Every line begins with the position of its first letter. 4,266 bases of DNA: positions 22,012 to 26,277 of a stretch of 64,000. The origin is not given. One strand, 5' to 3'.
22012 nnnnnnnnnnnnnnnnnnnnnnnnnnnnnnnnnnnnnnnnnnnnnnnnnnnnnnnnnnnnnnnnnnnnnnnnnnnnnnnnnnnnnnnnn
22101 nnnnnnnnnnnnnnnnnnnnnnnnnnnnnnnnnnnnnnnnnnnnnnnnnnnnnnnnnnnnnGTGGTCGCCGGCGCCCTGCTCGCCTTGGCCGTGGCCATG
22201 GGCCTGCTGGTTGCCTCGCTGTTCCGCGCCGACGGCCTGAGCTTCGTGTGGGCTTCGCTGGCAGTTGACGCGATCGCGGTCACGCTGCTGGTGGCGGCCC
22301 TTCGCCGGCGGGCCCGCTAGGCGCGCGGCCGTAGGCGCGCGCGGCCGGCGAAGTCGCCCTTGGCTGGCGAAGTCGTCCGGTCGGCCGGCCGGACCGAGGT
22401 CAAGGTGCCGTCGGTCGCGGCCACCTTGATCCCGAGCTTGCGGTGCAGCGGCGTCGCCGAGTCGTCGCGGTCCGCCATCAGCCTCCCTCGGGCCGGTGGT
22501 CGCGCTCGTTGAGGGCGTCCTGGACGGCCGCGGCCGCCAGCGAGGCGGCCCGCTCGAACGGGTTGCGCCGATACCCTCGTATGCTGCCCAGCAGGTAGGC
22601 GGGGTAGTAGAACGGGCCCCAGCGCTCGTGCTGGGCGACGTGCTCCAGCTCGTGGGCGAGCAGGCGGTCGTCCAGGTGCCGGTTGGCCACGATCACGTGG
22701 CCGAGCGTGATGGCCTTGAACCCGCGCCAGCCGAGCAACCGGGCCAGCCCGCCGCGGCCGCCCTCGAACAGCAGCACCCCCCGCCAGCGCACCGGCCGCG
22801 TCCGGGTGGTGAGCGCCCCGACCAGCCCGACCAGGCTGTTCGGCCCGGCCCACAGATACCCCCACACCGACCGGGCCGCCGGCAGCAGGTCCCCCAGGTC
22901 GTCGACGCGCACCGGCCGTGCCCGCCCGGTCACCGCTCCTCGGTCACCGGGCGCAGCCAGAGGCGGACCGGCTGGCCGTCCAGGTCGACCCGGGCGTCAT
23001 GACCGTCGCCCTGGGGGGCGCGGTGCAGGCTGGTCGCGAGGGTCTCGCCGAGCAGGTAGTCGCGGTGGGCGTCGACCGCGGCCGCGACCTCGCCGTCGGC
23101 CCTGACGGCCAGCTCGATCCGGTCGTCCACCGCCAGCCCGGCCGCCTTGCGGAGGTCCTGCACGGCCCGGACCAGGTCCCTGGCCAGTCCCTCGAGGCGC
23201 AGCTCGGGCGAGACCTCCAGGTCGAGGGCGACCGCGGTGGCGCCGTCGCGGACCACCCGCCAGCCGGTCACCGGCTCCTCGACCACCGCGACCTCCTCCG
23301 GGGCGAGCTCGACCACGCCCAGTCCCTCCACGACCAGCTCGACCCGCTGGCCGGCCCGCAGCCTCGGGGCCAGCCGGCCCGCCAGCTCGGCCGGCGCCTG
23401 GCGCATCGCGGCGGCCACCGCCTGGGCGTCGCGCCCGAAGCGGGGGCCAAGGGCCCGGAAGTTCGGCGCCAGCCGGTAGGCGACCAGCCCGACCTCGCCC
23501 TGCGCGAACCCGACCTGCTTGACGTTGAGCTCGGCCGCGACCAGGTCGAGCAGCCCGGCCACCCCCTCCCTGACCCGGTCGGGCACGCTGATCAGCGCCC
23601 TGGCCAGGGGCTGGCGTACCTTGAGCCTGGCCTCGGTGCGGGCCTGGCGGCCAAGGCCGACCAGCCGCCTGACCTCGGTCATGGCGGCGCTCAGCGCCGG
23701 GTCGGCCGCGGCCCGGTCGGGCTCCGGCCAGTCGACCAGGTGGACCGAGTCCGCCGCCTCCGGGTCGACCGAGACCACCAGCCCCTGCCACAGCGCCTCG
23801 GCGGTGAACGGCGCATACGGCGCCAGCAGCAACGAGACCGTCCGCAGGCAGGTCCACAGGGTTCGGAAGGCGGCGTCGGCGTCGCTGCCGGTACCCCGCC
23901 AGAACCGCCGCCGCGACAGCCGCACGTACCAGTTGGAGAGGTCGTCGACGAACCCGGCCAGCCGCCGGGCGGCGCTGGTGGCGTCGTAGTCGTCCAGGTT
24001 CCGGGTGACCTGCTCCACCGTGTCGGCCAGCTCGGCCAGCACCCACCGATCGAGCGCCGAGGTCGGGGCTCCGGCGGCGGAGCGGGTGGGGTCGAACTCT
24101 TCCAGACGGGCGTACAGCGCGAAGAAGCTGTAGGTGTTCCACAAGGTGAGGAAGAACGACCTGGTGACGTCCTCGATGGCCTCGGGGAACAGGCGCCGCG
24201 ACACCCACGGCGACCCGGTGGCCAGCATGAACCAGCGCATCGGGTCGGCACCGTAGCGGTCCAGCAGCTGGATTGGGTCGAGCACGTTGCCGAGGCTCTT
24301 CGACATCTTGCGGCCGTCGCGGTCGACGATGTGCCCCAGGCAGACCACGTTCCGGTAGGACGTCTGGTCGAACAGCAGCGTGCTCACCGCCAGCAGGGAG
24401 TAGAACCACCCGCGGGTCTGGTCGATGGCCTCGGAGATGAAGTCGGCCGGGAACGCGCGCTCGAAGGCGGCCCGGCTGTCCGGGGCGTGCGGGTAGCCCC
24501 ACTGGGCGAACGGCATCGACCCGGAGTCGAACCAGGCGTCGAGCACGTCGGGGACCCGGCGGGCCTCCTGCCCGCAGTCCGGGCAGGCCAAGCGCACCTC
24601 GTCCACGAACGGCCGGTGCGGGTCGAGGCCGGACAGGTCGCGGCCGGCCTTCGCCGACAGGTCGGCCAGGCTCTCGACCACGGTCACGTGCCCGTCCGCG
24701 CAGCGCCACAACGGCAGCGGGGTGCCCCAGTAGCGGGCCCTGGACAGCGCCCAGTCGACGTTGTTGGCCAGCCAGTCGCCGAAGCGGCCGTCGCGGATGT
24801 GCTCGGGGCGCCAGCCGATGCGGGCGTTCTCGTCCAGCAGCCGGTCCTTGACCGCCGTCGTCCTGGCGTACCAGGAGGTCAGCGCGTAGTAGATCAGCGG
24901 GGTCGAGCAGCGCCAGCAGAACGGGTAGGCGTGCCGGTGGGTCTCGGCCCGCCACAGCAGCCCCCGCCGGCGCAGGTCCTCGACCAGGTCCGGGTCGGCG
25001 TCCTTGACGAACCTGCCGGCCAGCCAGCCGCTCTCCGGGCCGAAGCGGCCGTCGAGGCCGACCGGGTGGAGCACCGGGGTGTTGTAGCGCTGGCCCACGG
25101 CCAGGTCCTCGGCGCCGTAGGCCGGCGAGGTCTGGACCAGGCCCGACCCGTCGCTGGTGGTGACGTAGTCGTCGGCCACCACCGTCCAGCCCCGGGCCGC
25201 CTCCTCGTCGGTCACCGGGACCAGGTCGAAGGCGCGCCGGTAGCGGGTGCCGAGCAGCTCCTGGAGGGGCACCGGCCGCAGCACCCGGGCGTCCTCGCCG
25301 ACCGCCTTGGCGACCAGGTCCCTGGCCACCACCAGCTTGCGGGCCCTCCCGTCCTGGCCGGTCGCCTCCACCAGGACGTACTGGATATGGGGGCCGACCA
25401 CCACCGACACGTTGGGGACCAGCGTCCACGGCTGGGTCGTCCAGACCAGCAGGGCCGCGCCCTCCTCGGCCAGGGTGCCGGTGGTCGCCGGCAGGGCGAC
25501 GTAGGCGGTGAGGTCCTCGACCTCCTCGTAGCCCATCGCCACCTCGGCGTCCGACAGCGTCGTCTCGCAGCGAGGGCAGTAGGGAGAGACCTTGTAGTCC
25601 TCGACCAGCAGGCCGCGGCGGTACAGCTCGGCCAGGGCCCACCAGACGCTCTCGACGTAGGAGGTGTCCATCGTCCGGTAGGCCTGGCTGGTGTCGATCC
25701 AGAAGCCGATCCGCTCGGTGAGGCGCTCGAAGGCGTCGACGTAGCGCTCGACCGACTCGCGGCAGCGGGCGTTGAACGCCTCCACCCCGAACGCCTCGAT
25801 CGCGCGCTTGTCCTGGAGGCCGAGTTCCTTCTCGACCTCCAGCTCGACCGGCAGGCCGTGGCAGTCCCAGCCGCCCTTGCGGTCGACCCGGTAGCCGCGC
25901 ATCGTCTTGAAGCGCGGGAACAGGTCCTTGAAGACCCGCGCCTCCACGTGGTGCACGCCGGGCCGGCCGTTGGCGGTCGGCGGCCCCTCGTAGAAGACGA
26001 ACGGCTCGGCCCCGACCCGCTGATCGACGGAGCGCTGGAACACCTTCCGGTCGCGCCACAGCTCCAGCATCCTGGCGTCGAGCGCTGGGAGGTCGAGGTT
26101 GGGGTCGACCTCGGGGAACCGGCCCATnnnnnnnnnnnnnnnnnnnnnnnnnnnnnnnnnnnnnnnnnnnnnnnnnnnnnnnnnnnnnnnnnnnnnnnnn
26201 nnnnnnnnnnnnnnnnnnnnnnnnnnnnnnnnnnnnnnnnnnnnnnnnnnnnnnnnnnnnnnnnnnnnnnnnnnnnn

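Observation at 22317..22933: Two small ORFs (an HExxH protein and a 53-aa ORF) translationally coupled to the 3' end of T-box-controlled ileS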

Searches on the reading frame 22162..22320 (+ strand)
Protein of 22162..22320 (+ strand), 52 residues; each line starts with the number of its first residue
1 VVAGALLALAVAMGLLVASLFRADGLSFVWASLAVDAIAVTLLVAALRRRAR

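Call 3: search_protein_families(library=pfam, proteins=[window:22162-22320:+], max_evalue=10)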
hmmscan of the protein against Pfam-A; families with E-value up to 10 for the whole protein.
window:22162-22320:+ (52 aa): 1 family
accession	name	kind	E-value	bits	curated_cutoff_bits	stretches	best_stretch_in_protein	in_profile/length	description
PF01284.28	MARVEL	-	0.71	10.4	32.8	1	2-46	43-90/135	Membrane-associating domain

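Call 5: search_protein_families(library=ncbifam, proteins=[window:22162-22320:+], max_evalue=10)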
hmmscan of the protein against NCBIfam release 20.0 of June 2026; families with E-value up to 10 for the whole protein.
window:22162-22320:+ (52 aa): 0 families

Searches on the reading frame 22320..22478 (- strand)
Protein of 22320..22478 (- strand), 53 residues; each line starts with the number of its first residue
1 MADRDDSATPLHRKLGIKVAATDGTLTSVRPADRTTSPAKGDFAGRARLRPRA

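Call 3: search_protein_families(library=pfam, proteins=[window:22320-22478:-], max_evalue=10)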
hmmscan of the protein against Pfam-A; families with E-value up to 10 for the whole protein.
window:22320-22478:- (53 aa): 0 families

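Call 5: search_protein_families(library=ncbifam, proteins=[window:22320-22478:-], max_evalue=10)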
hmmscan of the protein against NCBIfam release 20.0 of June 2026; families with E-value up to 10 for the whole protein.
window:22320-22478:- (53 aa): 0 families

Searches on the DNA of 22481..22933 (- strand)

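Call 53: search_rna_families(sources=[L024, L026, L027, L031, L052], threshold=evalue, max_evalue=0.01)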
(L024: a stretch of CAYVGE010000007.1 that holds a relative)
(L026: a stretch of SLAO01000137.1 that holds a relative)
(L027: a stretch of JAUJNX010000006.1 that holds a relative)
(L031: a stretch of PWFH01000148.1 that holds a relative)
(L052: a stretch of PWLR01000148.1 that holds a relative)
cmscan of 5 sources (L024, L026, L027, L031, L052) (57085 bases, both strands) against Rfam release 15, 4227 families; matches with E-value up to 0.01: 0.
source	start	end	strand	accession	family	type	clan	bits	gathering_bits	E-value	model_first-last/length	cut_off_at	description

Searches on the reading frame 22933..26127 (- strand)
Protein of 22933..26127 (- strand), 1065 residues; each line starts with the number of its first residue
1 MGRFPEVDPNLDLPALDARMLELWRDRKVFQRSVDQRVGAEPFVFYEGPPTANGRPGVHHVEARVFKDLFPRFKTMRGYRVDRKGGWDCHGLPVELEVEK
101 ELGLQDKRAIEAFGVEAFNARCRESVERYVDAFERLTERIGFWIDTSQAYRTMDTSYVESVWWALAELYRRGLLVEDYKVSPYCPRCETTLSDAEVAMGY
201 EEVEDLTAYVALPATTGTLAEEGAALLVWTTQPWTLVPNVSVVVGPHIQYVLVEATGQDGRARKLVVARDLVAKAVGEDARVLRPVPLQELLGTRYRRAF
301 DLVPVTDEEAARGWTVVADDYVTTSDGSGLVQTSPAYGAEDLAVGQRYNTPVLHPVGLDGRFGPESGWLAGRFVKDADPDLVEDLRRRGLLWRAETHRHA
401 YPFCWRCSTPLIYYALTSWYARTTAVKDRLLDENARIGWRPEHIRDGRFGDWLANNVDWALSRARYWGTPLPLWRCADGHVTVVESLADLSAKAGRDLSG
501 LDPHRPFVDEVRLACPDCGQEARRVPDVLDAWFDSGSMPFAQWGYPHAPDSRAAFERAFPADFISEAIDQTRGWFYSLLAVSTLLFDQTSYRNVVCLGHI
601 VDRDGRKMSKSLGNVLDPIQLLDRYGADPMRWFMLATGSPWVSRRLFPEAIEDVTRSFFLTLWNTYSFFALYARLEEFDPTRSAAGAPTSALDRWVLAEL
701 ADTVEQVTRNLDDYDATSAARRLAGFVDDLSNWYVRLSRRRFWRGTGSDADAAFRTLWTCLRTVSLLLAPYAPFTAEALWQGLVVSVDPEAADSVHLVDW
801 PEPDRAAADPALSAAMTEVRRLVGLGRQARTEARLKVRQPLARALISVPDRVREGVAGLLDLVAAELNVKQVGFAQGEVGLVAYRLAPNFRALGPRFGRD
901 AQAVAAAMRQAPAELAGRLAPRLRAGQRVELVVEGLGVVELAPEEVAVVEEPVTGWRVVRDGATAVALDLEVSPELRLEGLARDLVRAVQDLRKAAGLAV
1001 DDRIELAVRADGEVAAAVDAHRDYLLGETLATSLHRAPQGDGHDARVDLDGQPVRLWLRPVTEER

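Call 64: search_protein_families(library=pfam, proteins=[window:22933-26127:-], max_evalue=0.001)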
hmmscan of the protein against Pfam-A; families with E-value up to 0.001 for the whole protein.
window:22933-26127:- (1065 aa): 5 families
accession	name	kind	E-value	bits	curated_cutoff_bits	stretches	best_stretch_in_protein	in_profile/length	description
PF00133.28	tRNA-synt_1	-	5.5e-114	381.6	22.7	1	20-637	2-405/414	tRNA synthetases class I (I, L, M and V)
PF19302.4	DUF5915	-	1.8e-40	139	27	1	861-1056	2-190/195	Domain of unknown function (DUF5915)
PF08264.19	Anticodon_1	-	2.9e-31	108.8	25.1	1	693-841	1-144/148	Anticodon-binding domain of tRNA ligase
PF09334.17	tRNA-synt_1g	-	2.1e-12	46.9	20.1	2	52-198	10-137/391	tRNA synthetases class I (M)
PF01406.26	tRNA-synt_1e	-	0.00041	20.2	27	0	580-636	227-282/301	tRNA synthetases class I (C) catalytic domain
